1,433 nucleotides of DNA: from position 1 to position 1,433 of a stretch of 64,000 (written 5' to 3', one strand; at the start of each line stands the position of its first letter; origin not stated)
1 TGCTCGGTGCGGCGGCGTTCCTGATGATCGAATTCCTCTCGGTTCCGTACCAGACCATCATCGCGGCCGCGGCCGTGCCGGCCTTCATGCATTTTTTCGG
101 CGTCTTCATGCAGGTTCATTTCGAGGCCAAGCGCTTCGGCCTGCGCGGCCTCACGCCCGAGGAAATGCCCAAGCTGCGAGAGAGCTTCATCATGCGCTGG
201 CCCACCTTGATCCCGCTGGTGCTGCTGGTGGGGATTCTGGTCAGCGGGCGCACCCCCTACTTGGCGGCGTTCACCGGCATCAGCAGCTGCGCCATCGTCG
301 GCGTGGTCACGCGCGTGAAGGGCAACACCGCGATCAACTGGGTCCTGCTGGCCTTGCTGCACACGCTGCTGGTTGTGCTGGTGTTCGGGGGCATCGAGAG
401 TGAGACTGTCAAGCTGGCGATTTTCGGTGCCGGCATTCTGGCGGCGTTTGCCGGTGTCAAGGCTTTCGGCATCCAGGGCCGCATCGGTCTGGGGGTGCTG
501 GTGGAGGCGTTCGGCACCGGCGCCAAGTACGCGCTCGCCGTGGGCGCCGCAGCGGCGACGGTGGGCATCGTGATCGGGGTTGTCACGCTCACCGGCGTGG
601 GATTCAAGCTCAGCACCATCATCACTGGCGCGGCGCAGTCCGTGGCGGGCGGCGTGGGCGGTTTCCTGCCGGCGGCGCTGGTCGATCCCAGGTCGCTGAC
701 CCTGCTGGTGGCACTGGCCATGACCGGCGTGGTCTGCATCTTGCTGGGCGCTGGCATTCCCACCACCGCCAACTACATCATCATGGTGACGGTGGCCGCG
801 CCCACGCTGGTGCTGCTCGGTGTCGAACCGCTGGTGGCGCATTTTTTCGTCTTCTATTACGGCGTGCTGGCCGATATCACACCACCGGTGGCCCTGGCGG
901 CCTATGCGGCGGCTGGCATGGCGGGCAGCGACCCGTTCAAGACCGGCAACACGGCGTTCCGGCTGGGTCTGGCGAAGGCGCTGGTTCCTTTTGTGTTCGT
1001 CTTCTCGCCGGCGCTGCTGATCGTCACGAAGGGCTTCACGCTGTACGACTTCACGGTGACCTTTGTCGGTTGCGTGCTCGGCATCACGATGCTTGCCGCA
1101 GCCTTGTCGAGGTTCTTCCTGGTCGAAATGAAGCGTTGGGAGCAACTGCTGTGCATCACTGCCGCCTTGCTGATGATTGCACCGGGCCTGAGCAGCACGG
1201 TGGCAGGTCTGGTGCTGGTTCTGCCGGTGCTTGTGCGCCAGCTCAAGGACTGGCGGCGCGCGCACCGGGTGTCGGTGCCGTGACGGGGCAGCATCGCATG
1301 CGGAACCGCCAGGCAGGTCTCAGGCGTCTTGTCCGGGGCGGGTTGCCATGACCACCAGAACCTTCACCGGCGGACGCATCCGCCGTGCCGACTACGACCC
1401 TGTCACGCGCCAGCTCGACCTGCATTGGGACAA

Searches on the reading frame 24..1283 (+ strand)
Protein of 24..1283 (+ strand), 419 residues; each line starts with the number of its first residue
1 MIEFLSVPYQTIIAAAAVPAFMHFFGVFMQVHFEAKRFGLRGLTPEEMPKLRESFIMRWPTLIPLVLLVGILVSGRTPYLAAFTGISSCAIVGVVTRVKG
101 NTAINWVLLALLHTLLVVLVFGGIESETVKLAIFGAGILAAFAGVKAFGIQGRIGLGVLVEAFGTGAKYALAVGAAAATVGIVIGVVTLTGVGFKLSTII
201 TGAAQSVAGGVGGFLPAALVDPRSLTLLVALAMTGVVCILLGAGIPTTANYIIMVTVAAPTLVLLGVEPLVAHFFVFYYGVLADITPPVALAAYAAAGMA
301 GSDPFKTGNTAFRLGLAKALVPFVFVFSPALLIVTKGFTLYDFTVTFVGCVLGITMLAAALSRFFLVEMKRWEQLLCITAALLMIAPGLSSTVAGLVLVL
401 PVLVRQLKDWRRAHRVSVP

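Call 26: search_protein_families(library=padloc, alignment_id=A1, max_evalue=0.001)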
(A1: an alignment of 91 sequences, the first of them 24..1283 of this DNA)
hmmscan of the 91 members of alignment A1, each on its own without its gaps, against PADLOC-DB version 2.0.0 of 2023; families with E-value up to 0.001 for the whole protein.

A. member 1, window:24-1283:+ (419 aa): 0 families

B. families by the number of members that match (of 91 scanned): 49 families (the first 25 are shown)
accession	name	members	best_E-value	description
PDLC01991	CARF_m8--CARF_LolE_TM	2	3.4e-16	-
PDLC01769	Cas3g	1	4.6e-201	-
PDLC01309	Cas3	1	2.7e-144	CAS-I-U; effector_G3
PDLC00939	Cas3g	1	2.6e-141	"CRISPR-associated helicase Cas3, subtype Dpsyc"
PDLC01777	Cas56g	1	1.8e-112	-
PDLC01770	Cas3g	1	1.6e-106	-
PDLC01410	Cas56g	1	1.4e-72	CAS-I-U; effector_G5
PDLC00995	Cas56g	1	2.6e-67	"CRISPR-associated protein GSU0054/csb2, Dpsyc system"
PDLC01347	Cas5g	1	3e-60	CAS-I-U; effector_G5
PDLC01626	Cas56g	1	5.6e-52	CAS-I-U; effector_G5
PDLC01514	Cas8g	1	3.6e-41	CAS-I-U; effector_LS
PDLC01767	Cas3e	1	2.6e-33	-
PDLC01630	Cas7g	1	5.8e-32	CAS-I-U; effector_G7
PDLC04135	mad3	1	2.8e-30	mads_3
PDLC01351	Cas7g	1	5.3e-29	CAS-I-U; effector_G7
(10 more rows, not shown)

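Call 28: search_protein_families(library=padloc, alignment_id=A2, max_evalue=0.01)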
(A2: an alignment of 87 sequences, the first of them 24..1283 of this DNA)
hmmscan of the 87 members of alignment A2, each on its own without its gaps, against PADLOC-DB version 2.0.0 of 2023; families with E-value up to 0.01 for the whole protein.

A. member 1, window:24-1283:+ (419 aa): 0 families

B. families by the number of members that match (of 87 scanned): 14 families
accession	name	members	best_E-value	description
PDLC01991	CARF_m8--CARF_LolE_TM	2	3.4e-16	-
PDLC04135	mad3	1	2.8e-30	mads_3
PDLC04134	mad2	1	1.9e-15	mads_2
PDLC04140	mad8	1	1.2e-12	mads_8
PDLC01154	NYN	1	2.3e-07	"LabA-like protein, NYN family nuclease"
PDLC02980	AriA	1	1.6e-06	-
PDLC02914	ATPase-Toprim_I-B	1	9.1e-06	-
PDLC03865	LmuB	1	3e-05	-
PDLC01990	CARF_m8--CARF_Beta-galactosidase_LolE_TM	1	0.00029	-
PDLC02335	AbiLi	1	0.0011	AbiLi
PDLC00281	PtuA1|PtuA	1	0.003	AAA ATPase domain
PDLC00518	JetC1|JetC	1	0.0036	DUF3584 domain; MukB-like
PDLC03859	LmuB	1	0.0045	-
PDLC04164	AriA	1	0.0061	-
